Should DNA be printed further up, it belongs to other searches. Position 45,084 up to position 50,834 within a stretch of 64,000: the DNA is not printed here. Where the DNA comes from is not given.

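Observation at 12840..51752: Four in-line AmbE-like units (X / Glu-type A / embedded FkbM-type MT / T) plus two TauD-type oxygenases inside a 14-module lipopeptide NRPS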

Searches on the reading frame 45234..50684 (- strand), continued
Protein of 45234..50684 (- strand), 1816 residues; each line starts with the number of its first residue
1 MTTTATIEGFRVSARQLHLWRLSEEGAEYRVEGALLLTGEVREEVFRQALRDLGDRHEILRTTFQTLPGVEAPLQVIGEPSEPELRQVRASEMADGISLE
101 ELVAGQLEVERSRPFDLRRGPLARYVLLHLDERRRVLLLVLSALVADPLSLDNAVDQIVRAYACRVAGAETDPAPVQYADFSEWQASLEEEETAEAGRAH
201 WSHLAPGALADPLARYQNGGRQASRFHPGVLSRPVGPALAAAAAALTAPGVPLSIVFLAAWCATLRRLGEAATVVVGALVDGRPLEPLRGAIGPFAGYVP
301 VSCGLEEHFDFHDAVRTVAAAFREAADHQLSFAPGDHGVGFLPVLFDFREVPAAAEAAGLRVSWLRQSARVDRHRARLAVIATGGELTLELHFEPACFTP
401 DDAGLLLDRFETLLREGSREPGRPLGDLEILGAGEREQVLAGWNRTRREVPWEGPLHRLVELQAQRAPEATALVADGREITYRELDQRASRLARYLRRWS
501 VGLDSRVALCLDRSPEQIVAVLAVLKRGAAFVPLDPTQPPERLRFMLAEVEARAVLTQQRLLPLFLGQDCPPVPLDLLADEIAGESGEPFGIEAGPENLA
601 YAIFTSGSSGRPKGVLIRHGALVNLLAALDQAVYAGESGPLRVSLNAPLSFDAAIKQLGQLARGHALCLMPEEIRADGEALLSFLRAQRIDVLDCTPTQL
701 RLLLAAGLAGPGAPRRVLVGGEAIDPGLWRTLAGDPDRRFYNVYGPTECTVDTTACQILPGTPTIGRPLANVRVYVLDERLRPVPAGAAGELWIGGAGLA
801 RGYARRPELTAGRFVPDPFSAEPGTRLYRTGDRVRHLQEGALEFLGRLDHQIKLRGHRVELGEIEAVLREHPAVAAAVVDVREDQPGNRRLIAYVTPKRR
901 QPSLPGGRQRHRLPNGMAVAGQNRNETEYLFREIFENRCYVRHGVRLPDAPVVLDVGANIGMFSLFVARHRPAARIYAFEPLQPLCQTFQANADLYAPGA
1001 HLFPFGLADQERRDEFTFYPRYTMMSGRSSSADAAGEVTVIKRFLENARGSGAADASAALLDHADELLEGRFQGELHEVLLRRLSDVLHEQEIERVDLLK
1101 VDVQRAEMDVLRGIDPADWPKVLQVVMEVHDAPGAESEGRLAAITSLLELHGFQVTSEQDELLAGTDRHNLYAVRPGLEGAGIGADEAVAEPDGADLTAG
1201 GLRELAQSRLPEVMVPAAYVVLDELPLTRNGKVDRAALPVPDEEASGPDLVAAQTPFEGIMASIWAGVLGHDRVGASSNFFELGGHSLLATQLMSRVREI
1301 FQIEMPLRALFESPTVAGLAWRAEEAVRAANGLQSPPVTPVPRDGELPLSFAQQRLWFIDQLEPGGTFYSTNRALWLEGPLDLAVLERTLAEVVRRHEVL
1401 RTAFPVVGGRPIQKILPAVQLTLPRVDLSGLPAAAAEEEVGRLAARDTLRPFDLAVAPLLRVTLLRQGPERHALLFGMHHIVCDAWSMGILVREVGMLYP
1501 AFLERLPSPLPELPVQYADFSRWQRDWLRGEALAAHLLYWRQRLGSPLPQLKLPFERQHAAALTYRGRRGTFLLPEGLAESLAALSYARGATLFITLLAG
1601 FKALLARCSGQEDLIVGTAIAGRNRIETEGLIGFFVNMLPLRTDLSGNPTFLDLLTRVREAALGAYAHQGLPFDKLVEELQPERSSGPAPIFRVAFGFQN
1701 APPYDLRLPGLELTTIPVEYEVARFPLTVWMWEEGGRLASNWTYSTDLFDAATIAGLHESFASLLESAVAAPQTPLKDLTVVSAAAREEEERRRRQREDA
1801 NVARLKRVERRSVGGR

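Call 46: find_encoding_contigs(protein=P0006, flank=10000, max_places=3)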
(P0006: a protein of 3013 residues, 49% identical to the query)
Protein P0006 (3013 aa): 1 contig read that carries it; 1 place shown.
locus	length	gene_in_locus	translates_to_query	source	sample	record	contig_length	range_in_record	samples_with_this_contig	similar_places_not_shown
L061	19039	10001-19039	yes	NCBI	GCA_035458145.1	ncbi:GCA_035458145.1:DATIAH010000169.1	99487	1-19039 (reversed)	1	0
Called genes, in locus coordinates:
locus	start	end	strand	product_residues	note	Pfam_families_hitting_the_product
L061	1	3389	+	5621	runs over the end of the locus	PF00668:Condensation, PF00501:AMP-binding, PF05050:Methyltransf_21, PF00550:PP-binding, PF00668:Condensation, PF00501:AMP-binding, PF13193:AMP-binding_C, PF00550:PP-binding, +8 more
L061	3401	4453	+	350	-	PF02668:TauD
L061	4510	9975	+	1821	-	PF00668:Condensation, PF13193:AMP-binding_C (faint), PF00501:AMP-binding, PF05050:Methyltransf_21, PF00550:PP-binding, PF00668:Condensation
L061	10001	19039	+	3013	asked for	PF00668:Condensation, PF00501:AMP-binding, PF05050:Methyltransf_21, PF00550:PP-binding, PF00668:Condensation, PF00501:AMP-binding, PF13193:AMP-binding_C, PF00550:PP-binding, +2 more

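Call 52: find_encoding_contigs(protein=P0011, flank=10000, max_places=2)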
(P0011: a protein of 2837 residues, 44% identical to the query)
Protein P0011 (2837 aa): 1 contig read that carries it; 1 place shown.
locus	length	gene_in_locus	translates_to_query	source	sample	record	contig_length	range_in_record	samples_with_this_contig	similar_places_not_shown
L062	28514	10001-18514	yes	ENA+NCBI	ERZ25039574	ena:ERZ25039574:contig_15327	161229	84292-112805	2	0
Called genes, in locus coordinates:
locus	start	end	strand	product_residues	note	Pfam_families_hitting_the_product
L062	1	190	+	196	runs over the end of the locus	PF02357:NusG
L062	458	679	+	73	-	PF03621:MbtH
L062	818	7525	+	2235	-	PF00501:AMP-binding, PF23024:AMP-dom_DIP2-like, PF24919:Mug62, PF00550:PP-binding, PF00668:Condensation, PF00501:AMP-binding, PF13193:AMP-binding_C, PF00550:PP-binding, +1 more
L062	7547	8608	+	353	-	PF02668:TauD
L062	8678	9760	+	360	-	PF02668:TauD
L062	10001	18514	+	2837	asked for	PF00668:Condensation, PF00501:AMP-binding, PF05050:Methyltransf_21, PF00550:PP-binding, PF00668:Condensation, PF00501:AMP-binding, PF13193:AMP-binding_C, PF00550:PP-binding, +1 more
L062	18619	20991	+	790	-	PF18456:CmlA_N, PF12706:Lactamase_B_2 (weak), PF13483:Lactamase_B_3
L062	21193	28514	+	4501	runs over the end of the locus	PF00668:Condensation, PF00501:AMP-binding, PF13193:AMP-binding_C, PF00550:PP-binding, PF00668:Condensation, PF00501:AMP-binding, PF00550:PP-binding, PF13193:AMP-binding_C, +9 more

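Call 53: find_encoding_contigs(protein=P0106, flank=10000, max_places=2)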
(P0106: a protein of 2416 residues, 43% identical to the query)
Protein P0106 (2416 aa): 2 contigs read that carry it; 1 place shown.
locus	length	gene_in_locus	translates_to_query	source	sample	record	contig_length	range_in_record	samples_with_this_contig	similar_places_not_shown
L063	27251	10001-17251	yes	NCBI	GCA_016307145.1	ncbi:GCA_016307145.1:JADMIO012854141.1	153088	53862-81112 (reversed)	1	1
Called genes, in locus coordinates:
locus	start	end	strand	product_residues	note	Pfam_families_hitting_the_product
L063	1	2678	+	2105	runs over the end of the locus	PF00668:Condensation, PF00501:AMP-binding, PF13193:AMP-binding_C, PF00550:PP-binding, PF00668:Condensation, PF00501:AMP-binding, PF13193:AMP-binding_C, PF00550:PP-binding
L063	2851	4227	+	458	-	PF00668:Condensation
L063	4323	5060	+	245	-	PF01177:Asp_Glu_race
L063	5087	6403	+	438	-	PF13489:Methyltransf_23, PF08241:Methyltransf_11, PF08242:Methyltransf_12, PF13649:Methyltransf_25, PF13847:Methyltransf_31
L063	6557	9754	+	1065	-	PF00501:AMP-binding, PF13193:AMP-binding_C, PF00550:PP-binding, PF00668:Condensation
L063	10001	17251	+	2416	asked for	PF00668:Condensation, PF00501:AMP-binding, PF05050:Methyltransf_21, PF00550:PP-binding, PF00668:Condensation, PF00501:AMP-binding, PF13193:AMP-binding_C, PF00550:PP-binding, +1 more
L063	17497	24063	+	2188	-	PF00668:Condensation, PF00501:AMP-binding, PF13193:AMP-binding_C, PF00550:PP-binding, PF00668:Condensation, PF00501:AMP-binding, PF13193:AMP-binding_C, PF00550:PP-binding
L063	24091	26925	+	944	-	PF00109:ketoacyl-synt, PF02801:Ketoacyl-synt_C, PF16197:KAsynt_C_assoc, PF22336:RhiE-like_linker, PF22621:CurL-like_PKS_C, PF00698:Acyl_transf_1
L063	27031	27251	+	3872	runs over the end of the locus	PF00550:PP-binding, PF00202:Aminotran_3, PF00296:Bac_luciferase, PF00668:Condensation, PF00501:AMP-binding, PF13193:AMP-binding_C, PF00550:PP-binding, PF00668:Condensation, +6 more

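Call 54: find_encoding_contigs(protein=P0022, flank=10000, max_places=2)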
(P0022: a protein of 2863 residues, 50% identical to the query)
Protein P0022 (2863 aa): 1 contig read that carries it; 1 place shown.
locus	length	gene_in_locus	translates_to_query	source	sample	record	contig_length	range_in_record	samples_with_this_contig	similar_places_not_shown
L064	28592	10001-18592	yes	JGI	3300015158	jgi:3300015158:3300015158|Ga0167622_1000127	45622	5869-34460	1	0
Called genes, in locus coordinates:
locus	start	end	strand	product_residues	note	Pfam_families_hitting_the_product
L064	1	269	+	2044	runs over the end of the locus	PF00501:AMP-binding, PF13193:AMP-binding_C, PF00550:PP-binding, PF00668:Condensation, PF00501:AMP-binding, PF13193:AMP-binding_C, PF00550:PP-binding, PF00668:Condensation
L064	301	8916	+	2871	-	PF00668:Condensation, PF00501:AMP-binding, PF05050:Methyltransf_21, PF00550:PP-binding, PF00668:Condensation, PF00501:AMP-binding, PF13193:AMP-binding_C, PF00550:PP-binding, +1 more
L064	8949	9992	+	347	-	PF02668:TauD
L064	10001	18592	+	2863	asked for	PF00668:Condensation, PF00501:AMP-binding, PF05050:Methyltransf_21, PF00550:PP-binding, PF00668:Condensation, PF00501:AMP-binding, PF13193:AMP-binding_C, PF00550:PP-binding, +2 more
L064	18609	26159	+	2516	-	PF00668:Condensation, PF00501:AMP-binding, PF13193:AMP-binding_C (weak), PF00550:PP-binding, PF00668:Condensation, PF00501:AMP-binding, PF13193:AMP-binding_C, PF00550:PP-binding, +1 more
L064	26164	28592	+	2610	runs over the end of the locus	PF00668:Condensation, PF00501:AMP-binding, PF13193:AMP-binding_C, PF00550:PP-binding, PF00668:Condensation, PF00501:AMP-binding, PF13193:AMP-binding_C, PF00550:PP-binding, +1 more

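Call 60: search_protein_families(library=pfam, proteins=[L062:10001-18514:+], max_evalue=0.01)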
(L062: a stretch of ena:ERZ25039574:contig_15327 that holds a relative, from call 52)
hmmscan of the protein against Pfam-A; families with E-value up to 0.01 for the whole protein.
L062:10001-18514:+ (2837 aa): 6 families
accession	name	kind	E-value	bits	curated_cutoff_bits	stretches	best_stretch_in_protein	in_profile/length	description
PF00668.25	Condensation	-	8.6e-260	862.5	30.6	3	1316-1760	2-455/456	Condensation domain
PF00501.34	AMP-binding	-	3.3e-163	543.4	29.9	2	1780-2128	1-384/384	AMP-binding enzyme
PF00550.31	PP-binding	-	7.4e-33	113.1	20.8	2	2291-2353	3-67/67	Phosphopantetheine attachment site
PF13193.12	AMP-binding_C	-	1.6e-23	83.8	24.5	2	2187-2262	1-76/76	AMP-binding enzyme C-terminal domain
PF05050.19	Methyltransf_21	-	3.1e-14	53.9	22.7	1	926-1125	1-172/173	Methyltransferase FkbM domain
PF05575.17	V_cholerae_RfbT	-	0.0014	18.4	27.9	1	912-987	69-146/286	Vibrio cholerae RfbT protein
